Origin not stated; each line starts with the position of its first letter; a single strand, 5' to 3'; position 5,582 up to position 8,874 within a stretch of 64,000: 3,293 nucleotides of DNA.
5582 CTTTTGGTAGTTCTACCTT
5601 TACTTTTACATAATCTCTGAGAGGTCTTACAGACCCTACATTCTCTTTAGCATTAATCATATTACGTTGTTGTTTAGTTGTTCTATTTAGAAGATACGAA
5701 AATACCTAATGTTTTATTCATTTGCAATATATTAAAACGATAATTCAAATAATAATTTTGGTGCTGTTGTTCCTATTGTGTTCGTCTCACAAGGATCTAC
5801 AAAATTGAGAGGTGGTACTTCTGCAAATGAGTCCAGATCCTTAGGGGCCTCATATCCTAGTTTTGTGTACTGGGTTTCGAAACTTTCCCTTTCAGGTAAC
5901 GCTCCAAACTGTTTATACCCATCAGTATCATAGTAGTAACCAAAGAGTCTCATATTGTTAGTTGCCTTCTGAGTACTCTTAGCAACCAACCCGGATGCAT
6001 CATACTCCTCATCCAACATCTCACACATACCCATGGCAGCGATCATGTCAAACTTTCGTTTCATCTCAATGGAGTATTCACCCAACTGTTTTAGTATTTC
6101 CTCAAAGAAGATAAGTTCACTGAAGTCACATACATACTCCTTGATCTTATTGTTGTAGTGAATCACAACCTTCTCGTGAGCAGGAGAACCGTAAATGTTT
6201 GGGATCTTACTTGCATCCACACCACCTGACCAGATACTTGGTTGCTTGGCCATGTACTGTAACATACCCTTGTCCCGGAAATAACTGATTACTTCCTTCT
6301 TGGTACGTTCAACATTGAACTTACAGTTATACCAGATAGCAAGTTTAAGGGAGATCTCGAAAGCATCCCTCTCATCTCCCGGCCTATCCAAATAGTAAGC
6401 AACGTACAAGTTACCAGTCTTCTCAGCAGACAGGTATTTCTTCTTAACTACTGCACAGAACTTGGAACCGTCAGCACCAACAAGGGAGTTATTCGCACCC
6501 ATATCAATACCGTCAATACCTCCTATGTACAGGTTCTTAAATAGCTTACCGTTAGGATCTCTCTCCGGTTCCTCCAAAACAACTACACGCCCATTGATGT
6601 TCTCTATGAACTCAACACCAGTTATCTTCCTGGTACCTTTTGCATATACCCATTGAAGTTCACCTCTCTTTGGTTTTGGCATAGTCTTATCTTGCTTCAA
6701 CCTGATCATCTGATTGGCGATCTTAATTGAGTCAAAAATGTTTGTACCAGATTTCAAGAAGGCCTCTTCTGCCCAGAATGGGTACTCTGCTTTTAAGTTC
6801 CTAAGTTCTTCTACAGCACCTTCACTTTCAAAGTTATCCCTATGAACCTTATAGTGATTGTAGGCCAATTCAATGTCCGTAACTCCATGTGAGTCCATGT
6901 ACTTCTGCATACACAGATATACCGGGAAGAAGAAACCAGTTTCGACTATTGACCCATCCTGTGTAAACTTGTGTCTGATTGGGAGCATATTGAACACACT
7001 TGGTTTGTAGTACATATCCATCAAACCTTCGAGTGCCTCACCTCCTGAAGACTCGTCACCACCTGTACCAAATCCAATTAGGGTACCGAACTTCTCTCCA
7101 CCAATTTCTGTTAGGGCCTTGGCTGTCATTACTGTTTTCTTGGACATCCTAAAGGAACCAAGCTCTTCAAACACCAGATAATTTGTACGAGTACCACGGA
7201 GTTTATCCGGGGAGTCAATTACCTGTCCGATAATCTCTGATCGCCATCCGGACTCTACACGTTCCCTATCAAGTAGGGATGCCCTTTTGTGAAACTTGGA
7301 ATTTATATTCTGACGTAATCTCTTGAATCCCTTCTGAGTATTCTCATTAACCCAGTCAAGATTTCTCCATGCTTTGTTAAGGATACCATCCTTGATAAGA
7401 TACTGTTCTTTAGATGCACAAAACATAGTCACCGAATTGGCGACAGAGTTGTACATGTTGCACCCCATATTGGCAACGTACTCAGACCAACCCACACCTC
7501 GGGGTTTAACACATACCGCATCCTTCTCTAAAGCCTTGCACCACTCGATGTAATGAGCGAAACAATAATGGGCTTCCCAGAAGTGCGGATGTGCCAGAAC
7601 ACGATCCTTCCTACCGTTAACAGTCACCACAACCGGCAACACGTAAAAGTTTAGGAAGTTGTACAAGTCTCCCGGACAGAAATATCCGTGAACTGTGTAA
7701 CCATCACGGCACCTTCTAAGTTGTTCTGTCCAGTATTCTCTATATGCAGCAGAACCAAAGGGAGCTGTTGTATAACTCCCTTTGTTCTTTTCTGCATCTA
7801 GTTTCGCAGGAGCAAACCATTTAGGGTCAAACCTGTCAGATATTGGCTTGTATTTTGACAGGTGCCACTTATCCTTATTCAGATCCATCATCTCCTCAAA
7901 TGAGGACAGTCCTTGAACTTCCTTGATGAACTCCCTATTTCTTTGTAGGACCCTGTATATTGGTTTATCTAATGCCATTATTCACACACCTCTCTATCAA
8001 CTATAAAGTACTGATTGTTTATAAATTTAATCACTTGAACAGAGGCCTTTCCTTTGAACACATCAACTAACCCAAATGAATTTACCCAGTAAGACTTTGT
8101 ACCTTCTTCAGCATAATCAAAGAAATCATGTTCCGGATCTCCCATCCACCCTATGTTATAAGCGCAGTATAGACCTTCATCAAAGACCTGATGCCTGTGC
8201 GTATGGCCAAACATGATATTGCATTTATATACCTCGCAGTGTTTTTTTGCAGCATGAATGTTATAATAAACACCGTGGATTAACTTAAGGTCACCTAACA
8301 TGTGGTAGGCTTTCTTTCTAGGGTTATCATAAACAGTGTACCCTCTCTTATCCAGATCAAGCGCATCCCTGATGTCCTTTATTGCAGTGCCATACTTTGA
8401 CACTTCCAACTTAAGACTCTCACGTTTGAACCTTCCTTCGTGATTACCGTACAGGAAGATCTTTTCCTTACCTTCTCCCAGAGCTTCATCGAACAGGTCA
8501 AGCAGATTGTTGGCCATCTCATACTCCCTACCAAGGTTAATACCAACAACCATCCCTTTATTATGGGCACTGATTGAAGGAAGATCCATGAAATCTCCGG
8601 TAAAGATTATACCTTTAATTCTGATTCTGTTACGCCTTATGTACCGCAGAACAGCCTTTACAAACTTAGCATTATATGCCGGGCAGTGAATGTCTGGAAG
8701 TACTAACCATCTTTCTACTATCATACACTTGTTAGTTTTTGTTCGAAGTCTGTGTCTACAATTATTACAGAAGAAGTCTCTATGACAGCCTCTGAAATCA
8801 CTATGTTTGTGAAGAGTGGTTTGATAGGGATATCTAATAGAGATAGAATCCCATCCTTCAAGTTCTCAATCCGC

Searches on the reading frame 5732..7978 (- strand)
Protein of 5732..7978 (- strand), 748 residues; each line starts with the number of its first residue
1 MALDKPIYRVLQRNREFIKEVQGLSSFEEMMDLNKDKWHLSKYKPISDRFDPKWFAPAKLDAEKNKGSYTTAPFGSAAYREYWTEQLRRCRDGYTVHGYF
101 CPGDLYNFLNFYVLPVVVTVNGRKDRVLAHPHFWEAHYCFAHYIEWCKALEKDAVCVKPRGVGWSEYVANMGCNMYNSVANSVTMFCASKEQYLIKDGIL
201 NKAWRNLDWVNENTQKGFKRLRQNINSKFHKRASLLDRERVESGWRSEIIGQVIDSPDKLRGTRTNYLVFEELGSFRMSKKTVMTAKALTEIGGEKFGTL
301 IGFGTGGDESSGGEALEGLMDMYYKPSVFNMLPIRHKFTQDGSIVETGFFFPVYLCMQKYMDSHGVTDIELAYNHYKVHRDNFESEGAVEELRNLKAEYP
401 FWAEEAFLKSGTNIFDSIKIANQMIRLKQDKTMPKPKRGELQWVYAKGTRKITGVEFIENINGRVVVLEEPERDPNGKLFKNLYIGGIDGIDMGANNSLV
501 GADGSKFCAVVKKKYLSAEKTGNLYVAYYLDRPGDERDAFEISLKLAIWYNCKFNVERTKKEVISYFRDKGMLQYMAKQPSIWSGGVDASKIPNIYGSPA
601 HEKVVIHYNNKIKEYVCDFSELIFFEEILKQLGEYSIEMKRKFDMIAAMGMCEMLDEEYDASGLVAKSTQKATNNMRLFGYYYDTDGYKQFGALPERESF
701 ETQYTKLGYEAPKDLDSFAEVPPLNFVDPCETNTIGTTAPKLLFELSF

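Call 18: search_protein_families(library=phrogs, proteins=[window:5732-7978:-], max_evalue=0.001)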
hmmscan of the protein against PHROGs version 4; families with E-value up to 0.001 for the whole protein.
window:5732-7978:- (748 aa): 1 family
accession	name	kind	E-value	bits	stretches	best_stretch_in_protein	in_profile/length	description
phrog_6681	-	head and packaging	3.4e-74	251.5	1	57-682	68-745/758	terminase large subunit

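Call 71: search_dna_similar(query=window:5732-7978:-, collection=phages, mode=protein, max_rows=12, max_evalue=1e-10)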
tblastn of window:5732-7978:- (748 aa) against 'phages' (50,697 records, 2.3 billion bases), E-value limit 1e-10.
Records with a match: 120; places in all: 120; records where one place covers at least 80% of the query: 42.
Best place of each record, by identity: <60% 120.
By first word of the organism name: uncultured 45; Flavobacterium 29; Bacteroides 27; Bacteriophage 8; Azobacteroides 2; IAS 2; Cellulophaga 2; bajarodcaudo 1; Bohxovirus 1; Kehishuvirus 1; and 2 more.
By host as written in the record: - 55; Bacteroides intestinalis DSM 108646 25; Flavobacterium psychrophilum 950106-1/1 12; Flavobacterium psychrophilum 020612-2/1 3; Flavobacterium psychrophilum strain FPS-D10 3; Candidatus Azobacteroides pseudotrichonymphae 2; Flavobacterium psychrophilum FPS-D15 2; Flavobacterium psychrophilum FPS-D10 2; and 11 more.
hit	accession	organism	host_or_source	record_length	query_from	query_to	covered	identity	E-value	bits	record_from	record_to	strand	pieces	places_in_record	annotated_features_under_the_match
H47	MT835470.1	Bacteriophage sp.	human fecal samples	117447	38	700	89%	36.8%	1e-125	419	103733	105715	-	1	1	record has no annotation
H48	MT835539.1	Bacteriophage sp.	human fecal samples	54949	163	710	70%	36.4%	3e-64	321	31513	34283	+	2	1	record has no annotation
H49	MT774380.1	uncultured phage cr1_1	human feces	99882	67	685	83%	29.0%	2e-40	166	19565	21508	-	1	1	terminase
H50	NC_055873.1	uncultured phage cr1_1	human feces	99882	67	685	83%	29.0%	2e-40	166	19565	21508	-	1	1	terminase large subunit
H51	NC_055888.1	uncultured phage cr52_1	human feces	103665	67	615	73%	32.3%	4e-46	184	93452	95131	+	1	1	terminase large subunit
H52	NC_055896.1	uncultured phage cr113_1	human feces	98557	67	615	73%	32.1%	1e-46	186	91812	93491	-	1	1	terminase large subunit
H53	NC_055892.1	uncultured phage cr109_1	human feces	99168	67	615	73%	31.9%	7e-46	183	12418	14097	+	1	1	terminase large subunit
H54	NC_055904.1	uncultured phage cr273_1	pig feces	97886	30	680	87%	26.8%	1e-43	176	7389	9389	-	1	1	terminase large subunit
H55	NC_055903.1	uncultured phage cr272_1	pig feces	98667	30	680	87%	26.8%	1e-43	176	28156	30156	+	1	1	terminase large subunit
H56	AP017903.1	Azobacteroides phage ProJPt-Bp1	Candidatus Azobacteroides ...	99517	64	679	82%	28.3%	2e-49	194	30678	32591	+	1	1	conserved hypothetical protein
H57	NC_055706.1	Azobacteroides phage ProJPt-Bp1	Candidatus Azobacteroides ...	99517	64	679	82%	28.3%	2e-49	194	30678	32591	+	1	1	terminase large subunit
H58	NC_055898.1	uncultured phage cr115_1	human feces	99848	67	615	73%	31.6%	5e-50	196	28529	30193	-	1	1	terminase large subunit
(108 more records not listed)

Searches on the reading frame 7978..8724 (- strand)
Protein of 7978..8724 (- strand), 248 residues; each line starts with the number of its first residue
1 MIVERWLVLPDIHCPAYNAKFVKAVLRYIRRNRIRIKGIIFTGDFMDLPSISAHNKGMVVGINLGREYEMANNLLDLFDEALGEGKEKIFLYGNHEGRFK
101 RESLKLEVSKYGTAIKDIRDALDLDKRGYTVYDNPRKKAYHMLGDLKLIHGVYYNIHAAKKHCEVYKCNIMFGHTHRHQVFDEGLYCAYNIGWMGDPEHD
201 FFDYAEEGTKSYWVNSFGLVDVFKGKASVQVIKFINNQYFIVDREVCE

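Call 70: search_protein_families(library=pfam, proteins=[window:7978-8724:-], max_evalue=0.001)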
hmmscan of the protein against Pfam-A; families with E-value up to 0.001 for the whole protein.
window:7978-8724:- (248 aa): 2 families
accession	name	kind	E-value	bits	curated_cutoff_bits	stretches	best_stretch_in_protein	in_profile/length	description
PF00149.33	Metallophos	-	7.9e-06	26.9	21.5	1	7-177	4-190/191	Calcineurin-like phosphoesterase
PF12850.12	Metallophos_2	-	0.00025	21.5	27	0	8-199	5-140/154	Calcineurin-like phosphoesterase superfamily domain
